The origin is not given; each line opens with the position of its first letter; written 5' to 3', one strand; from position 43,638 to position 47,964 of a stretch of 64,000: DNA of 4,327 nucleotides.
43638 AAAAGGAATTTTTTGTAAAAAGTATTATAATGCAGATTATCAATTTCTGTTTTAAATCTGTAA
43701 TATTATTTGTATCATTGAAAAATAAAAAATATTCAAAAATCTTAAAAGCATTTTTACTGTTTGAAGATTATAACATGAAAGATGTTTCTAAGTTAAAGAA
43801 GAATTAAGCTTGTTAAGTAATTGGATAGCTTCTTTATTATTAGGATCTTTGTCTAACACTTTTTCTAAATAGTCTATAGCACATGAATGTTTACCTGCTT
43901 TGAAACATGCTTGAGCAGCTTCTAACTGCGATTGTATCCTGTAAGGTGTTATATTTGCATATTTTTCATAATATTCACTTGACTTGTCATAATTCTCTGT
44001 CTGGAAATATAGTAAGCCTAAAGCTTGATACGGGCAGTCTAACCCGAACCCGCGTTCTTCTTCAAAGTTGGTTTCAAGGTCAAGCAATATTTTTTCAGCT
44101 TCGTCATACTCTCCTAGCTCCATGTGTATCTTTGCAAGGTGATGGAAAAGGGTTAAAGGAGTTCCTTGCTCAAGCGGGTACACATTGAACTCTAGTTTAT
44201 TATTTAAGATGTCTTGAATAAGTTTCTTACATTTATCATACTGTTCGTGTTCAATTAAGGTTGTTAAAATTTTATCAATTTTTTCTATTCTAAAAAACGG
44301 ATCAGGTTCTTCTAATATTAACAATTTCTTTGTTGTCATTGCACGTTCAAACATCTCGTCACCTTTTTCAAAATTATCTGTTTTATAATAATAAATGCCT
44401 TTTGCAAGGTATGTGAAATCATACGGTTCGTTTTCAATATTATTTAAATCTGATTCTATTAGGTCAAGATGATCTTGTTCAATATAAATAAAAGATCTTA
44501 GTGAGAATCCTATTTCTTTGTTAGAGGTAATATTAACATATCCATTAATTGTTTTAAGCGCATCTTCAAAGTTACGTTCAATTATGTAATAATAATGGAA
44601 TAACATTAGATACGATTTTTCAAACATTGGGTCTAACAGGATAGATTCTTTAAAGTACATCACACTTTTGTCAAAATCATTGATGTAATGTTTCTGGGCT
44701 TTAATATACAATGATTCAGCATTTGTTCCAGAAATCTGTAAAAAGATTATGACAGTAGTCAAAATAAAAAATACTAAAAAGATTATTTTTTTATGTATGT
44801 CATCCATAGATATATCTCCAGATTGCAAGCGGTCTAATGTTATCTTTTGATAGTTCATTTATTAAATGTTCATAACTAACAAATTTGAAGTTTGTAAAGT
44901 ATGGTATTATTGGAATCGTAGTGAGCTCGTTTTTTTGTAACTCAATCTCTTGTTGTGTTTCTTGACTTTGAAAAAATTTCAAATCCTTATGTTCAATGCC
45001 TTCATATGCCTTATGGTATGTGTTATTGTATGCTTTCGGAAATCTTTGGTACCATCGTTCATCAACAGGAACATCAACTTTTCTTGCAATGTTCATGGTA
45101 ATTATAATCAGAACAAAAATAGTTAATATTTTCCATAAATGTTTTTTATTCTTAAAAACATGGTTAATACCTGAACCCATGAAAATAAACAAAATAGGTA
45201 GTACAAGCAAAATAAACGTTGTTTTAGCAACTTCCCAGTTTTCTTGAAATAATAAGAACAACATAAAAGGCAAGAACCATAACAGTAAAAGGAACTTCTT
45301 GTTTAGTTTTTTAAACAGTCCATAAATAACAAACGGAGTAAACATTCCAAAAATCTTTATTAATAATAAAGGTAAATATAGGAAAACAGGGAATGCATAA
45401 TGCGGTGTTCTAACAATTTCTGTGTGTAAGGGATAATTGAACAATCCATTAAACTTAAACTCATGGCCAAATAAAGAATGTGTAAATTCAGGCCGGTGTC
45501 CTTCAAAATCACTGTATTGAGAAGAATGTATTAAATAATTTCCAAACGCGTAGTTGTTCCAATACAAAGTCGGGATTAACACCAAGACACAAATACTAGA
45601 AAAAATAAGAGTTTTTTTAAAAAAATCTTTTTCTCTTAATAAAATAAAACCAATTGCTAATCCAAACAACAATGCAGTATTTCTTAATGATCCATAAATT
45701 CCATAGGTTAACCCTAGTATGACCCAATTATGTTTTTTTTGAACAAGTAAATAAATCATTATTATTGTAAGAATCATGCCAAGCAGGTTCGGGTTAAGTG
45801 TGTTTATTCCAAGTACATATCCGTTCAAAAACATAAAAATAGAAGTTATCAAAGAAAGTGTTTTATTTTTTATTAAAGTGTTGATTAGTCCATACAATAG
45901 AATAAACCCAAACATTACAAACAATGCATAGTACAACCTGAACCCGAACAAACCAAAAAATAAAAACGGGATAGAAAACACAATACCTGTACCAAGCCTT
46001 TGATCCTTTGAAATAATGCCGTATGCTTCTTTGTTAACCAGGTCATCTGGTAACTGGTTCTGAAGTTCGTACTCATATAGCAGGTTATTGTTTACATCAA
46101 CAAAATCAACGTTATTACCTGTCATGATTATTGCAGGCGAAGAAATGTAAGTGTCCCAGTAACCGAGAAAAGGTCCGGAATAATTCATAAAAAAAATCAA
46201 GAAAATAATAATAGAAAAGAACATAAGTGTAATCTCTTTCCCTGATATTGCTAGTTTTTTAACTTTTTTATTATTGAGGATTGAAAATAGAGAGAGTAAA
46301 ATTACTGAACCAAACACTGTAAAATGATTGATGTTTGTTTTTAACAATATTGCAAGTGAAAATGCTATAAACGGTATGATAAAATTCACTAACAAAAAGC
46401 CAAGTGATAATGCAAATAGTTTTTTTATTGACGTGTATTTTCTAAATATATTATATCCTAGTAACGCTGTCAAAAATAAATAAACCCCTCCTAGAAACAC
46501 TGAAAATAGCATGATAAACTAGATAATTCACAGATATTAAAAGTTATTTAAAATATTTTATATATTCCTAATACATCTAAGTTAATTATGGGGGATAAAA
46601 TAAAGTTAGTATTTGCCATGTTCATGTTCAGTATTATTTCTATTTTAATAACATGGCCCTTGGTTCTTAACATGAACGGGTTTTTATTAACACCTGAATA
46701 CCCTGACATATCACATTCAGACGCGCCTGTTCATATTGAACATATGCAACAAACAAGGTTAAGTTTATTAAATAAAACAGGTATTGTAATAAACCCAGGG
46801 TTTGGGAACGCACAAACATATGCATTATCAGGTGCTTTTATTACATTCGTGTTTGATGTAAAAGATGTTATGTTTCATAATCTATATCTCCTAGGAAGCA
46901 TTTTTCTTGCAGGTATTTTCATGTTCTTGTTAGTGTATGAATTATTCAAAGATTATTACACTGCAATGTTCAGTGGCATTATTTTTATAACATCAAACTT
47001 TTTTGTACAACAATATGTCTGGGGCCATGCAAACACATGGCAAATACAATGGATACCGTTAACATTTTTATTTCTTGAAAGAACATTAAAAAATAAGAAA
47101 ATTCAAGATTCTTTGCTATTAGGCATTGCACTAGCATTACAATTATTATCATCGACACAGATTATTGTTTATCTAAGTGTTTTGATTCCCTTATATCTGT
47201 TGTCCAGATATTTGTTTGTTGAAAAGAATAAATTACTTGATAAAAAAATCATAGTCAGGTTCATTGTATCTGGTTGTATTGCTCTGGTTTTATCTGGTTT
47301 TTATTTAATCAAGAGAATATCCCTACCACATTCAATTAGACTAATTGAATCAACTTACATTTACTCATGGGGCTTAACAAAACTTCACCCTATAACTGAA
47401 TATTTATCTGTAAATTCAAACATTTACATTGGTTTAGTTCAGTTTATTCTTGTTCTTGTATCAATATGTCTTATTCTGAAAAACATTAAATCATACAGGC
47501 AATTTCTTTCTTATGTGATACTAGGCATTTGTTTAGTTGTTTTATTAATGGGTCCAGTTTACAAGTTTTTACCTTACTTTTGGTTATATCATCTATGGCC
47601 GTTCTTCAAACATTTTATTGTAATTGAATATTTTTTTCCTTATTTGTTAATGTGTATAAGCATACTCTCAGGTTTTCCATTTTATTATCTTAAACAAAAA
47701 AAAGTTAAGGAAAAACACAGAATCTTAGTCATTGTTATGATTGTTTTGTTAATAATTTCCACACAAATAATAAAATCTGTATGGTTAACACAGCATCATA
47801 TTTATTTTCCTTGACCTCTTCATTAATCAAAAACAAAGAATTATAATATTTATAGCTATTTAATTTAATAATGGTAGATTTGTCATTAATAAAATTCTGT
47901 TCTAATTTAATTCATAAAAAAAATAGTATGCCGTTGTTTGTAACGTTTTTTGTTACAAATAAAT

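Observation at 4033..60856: Seven membrane-anchored TPR proteins share a conserved C-terminal CPY-x-GLG module with a near-invariant cysteine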

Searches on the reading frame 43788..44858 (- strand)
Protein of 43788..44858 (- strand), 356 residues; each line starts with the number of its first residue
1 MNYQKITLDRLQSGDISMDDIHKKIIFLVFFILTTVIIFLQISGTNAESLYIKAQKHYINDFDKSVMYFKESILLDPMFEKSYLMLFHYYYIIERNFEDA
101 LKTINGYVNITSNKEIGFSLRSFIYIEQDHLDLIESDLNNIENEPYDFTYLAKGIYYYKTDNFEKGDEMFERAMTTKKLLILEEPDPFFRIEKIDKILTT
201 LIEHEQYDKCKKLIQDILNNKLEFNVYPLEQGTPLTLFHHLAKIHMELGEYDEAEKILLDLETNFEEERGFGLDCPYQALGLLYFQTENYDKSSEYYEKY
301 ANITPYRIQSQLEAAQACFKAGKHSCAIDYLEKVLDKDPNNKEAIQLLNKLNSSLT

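Call 5: search_protein_families(library=pfam, proteins=[window:43788-44858:-], max_evalue=0.01)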
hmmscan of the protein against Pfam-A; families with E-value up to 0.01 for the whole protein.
window:43788-44858:- (356 aa): 15 families
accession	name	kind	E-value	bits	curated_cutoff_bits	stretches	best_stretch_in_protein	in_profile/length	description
PF13181.12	TPR_8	-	4.2e-14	51.9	25.7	1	277-305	4-32/34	Tetratricopeptide repeat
PF07719.23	TPR_2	-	4.3e-14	51.8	27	1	277-305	4-32/34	Tetratricopeptide repeat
PF13428.12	TPR_14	-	3.2e-13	49.4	23.5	1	311-349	4-42/44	Tetratricopeptide repeat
PF13424.12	TPR_12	-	1.1e-11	45.2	30.1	2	236-303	4-74/77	Tetratricopeptide repeat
PF00515.34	TPR_1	-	3.4e-11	42.9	27.8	0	279-299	6-26/34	Tetratricopeptide repeat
PF14559.12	TPR_19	-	4.6e-10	40.1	25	1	287-350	4-67/68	Tetratricopeptide repeat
PF13176.12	TPR_7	-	8.6e-07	29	27.9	0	238-260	2-24/36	Tetratricopeptide repeat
PF13374.12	TPR_10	-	5.8e-06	26.6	27.5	0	236-258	3-25/42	Tetratricopeptide repeat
PF13432.12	TPR_16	-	3.8e-05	24.5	32.7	0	279-341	2-64/65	Tetratricopeptide repeat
PF12895.13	ANAPC3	-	6.8e-05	23.5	27.2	1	279-333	28-81/82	Anaphase-promoting complex, cyclosome, subunit 3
PF13174.12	TPR_6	-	0.00012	23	26.3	0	240-264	5-29/33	Tetratricopeptide repeat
PF13371.12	TPR_9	-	0.00073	20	35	0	281-344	2-65/73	Tetratricopeptide repeat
PF14853.12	Fis1_TPR_C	-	0.00086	19.9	25.3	1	315-351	8-44/53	Fis1 C-terminal tetratricopeptide repeat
PF25058.1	ARM_TT21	-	0.0011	19.4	27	0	230-267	52-89/155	Tetratricopeptide repeat protein 21 ARM repeat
PF23914.1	TPR_CcmH_CycH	-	0.0086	16.4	42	0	280-348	56-127/158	Cytochrome c-type biogenesis protein H TPR domain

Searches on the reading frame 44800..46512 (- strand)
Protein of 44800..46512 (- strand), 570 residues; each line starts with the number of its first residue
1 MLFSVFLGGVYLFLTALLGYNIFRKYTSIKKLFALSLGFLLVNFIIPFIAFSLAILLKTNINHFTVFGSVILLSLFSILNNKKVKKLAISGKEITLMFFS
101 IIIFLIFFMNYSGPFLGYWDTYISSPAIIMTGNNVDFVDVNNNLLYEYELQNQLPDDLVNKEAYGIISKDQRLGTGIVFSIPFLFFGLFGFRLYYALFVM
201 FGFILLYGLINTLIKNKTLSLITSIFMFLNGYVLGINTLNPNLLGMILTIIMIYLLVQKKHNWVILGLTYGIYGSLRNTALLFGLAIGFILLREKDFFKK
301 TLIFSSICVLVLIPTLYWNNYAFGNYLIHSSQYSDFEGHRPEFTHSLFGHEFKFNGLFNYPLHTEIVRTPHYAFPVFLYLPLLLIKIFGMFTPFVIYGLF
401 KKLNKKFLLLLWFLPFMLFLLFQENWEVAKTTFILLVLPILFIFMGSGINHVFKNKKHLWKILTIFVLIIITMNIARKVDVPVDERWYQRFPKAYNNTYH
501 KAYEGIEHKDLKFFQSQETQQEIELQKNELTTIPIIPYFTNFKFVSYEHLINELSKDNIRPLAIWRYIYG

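Call 7: search_protein_families(library=pfam, proteins=[window:44800-46512:-], max_evalue=0.001)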
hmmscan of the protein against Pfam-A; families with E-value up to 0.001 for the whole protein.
window:44800-46512:- (570 aa): 1 family
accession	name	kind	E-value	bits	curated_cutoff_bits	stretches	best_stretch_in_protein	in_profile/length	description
PF13231.12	PMT_2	-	0.00012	22.8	26.1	1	187-318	20-160/160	Dolichyl-phosphate-mannose-protein mannosyltransferase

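Call 27: search_protein_families(library=ncbifam, proteins=[window:44800-46512:-], max_evalue=0.01)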
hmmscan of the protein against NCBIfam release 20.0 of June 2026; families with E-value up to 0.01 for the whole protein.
window:44800-46512:- (570 aa): 2 families
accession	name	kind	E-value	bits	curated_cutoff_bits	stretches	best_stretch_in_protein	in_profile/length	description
NF047440.1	LA3751_2_3_fam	subfamily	0.00083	18.3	200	1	177-476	87-382/460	LA_3751/LA_3752 family putative glycosyltransferase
NF047966.1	MFS_OXA_tail_dom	subfamily_domain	0.0019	17.8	24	0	263-284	10-31/31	MFS transporter small subunit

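Call 39: search_solved_structures(query=A3, max_evalue=10)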
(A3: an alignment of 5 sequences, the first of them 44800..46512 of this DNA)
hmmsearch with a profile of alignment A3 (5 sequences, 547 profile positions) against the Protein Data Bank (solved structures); distinct sequences matched with E-value up to 10: 0.

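Call 42: find_homologous_proteins(query=window:44800-46512:-, max_evalue=0.00001)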
Query window:44800-46512:- (570 aa): 26 proteins with E <= 0.00001 among 8000 candidates.
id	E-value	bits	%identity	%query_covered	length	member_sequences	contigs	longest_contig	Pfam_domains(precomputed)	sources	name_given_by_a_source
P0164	5.8e-242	823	100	65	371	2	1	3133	-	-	-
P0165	1.7e-174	600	51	99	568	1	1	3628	-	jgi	-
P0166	5.4e-164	565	50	99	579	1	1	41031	-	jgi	jgi:hypothetical protein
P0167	1.7e-154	534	47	100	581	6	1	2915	-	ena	-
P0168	2.4e-143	497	45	99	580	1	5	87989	-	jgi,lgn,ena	jgi:hypothetical protein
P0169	1.1e-141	492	53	76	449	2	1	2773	-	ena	-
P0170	1.6e-135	471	45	92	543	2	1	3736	-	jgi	jgi:hypothetical protein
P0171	1.8e-120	422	40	97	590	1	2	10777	-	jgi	-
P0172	2.5e-114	401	39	96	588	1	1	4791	-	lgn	-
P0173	2.5e-109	385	42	88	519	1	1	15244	-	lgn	-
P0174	1.3e-108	383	40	82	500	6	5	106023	-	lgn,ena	-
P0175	2.6e-104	368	38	85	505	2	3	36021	PF09594.17,PF13231.13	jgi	-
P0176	2.6e-104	368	39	84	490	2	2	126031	-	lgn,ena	-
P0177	2.7e-103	365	39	95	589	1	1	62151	-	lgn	-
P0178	4.7e-100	354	38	86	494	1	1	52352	-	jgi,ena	-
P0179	5.9e-100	354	40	82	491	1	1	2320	PF13231.13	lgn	-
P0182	1.2e-98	350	37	81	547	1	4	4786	PF13231.13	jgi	jgi:hypothetical protein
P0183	5.1e-97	344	39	84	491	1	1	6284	PF13231.13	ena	-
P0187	1.9e-89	319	39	86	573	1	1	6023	PF13231.13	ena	-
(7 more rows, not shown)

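Call 54: predict_structure(alignment_id=A5)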
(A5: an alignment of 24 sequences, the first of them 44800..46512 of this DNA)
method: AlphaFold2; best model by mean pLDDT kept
length: 570 residues; sequences in the alignment: 24
mean_pLDDT: 88.3   pTM: 0.92
mean pLDDT of the five models: 88.3, 86.8, 86.3, 86.3, 86.1
residues with pLDDT >= 90: 363; 70-90: 155; 50-70: 32; < 50: 20
segments of 3 or more residues with pLDDT < 50: 154-169
pLDDT, mean of each block of 10 residues (from residue 1): 93 94 88 95 96 92 96 83 74 95 97 86 88 85 68 49 44 86 95 97 98 96 97 93 96 95 96 91 95 97 97 88 73 56 88 89 92 94 95 97 93 94 83 95 97 93 96 95 92 86 71 90 94 85 84 82 75
secondary structure, 60 per line:
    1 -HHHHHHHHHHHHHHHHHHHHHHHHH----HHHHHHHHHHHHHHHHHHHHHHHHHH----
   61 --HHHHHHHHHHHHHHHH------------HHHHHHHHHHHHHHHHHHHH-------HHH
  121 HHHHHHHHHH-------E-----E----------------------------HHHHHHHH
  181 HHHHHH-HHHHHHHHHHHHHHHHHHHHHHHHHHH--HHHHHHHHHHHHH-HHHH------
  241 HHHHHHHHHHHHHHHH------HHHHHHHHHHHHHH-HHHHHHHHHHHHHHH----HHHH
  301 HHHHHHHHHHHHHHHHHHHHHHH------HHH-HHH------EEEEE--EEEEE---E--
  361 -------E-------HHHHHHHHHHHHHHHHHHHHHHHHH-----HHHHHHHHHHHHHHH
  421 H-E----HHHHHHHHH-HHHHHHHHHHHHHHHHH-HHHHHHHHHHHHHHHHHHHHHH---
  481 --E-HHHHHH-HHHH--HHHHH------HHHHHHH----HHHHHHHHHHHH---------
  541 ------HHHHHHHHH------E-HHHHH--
elements in order: H2-26 H31-56 H63-78 H91-110 H118-130 H173-186 H188-214 H217-229 H231-234 H241-256 H263-276 H278-292 H297-323 E343-347 E350-354 H376-400 H406-421 H428-436 H438-454 H456-477 H485-490 H492-495 H498-502 H509-515 H520-531 H547-555 H564-568
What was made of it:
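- On GT-C fold glycosyltransferases (for neighbour 44800-46512): The model has pLDDT 88 and pTM 0.92 (call 54).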

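Call 58: fold_search(model_id=the predicted structure, library=pdb)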
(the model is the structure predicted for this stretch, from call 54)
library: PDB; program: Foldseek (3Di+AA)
matches with E <= 10: 29; with E <= 0.001: 2
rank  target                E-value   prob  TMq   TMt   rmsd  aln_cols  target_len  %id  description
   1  5ezm                  6.8e-04  1.00  0.42  0.45  13.1       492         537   10  Crystal Structure of ArnT from Cupriavidus metallidurans in the apo state (released 2016-02-17)
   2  5f15                  8.2e-04  1.00  0.43  0.45  13.3       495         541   11  Crystal Structure of ArnT from Cupriavidus metallidurans bound to Undecaprenyl phosphate (released 2016-02-17)
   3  9s6u_A                2.0e-03  1.00  0.40  0.42  15.1       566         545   14  Ternary cryo-EM structure of human ALG9 with Dol25-PP-GlcNAc2Man8, Dol25-P-Man and Fab (released 2026-03-18)
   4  5gmy_A                2.1e-03  1.00  0.34  0.24  21.2       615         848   12  Crystal structure of the Archaeoglobus fulgidus oligosaccharyltransferase (O29867_ARCFU) tethered with an acceptor pep (released 2017-02-01)
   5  9s6s_A                3.3e-03  1.00  0.36  0.38   8.9       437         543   16  Ternary cryo-EM structure of human ALG9 with Dol25-PP-GlcNAc2Man6, Dol25-P-Man and Fab (released 2026-03-18)
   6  7bvc_A                1.1e-01  0.93  0.41  0.25  16.0       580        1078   12  Cryo-EM structure of Mycobacterium smegmatis arabinosyltransferase EmbA-EmbB-AcpM2 in complex with ethambutol (released 2020-04-29)
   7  9dm5                  1.2e-01  0.92  0.29  0.40  10.6       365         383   13  Product-Bound mannosyltransferase PimE (released 2025-06-25)
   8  6wby                  1.4e-01  0.98  0.36  0.18   7.6       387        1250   13  Single-Particle Cryo-EM Structure of Arabinofuranosyltransferase AftD from Mycobacteria, Mutant R1389S Class 2 (released 2020-05-13)
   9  9s6r_A                1.9e-01  0.96  0.33  0.46   9.1       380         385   13  Ternary cryo-EM structure of yeast ALG3 with Dol25-PP-GlcNAc2Man5, Dol25-P-Man, and Fab (released 2026-03-18)
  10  9ub7_B                2.9e-01  0.57  0.29  0.39  15.2       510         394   13  Structure of glycosylphosphatidylinositol transamidase,state 1 (released 2026-04-08)
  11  8imx_U                3.6e-01  0.72  0.27  0.35  15.4       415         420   12  Cryo-EM structure of GPI-T with a chimeric GPI-anchored protein (released 2023-08-16)
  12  7wld_U                4.1e-01  0.47  0.25  0.32  16.7       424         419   13  Cryo-EM structure of the human glycosylphosphatidylinositol transamidase complex at 2.53 Angstrom resolution (released 2022-04-27)
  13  8b6l_I                4.3e-01  0.80  0.37  0.32  18.6       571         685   10  Subtomogram average of the human Sec61-TRAP-OSTA-translocon (released 2022-12-07)
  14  7bx8_A                6.9e-01  0.66  0.41  0.25  11.6       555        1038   10  Mycobacterium smegmatis arabinosyltransferase complex EmbB2-AcpM2 in symmetric "resting state" (released 2020-05-27)
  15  7w72_U                6.9e-01  0.44  0.32  0.40  14.5       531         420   12  Structure of a human glycosylphosphatidylinositol (GPI) transamidase (released 2022-02-16)
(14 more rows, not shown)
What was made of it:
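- On GT-C fold glycosyltransferases (for neighbour 44800-46512): Probability is 1.00 for the top five, with TM-scores of 0.34-0.45 (call 58).
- The neighbour has a GT-C fold (calls 54, 58).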

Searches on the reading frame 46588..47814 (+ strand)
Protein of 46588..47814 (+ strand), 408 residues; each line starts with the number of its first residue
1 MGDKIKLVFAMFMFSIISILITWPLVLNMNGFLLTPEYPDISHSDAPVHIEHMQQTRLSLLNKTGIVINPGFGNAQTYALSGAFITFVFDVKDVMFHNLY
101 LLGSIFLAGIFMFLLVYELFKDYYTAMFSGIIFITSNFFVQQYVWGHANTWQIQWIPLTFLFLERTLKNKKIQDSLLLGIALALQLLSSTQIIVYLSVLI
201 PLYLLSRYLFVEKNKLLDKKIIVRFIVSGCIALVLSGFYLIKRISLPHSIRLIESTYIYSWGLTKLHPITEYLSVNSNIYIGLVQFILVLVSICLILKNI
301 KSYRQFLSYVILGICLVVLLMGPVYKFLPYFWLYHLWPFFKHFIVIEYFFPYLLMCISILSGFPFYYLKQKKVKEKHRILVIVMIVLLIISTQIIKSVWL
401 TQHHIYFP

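Call 6: search_protein_families(library=pfam, proteins=[window:46588-47814:+], max_evalue=0.001)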
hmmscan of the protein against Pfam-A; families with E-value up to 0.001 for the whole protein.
window:46588-47814:+ (408 aa): 1 family
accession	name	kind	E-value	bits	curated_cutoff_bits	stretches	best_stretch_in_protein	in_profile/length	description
PF13231.12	PMT_2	-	3e-05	24.7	26.1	1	105-207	28-132/160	Dolichyl-phosphate-mannose-protein mannosyltransferase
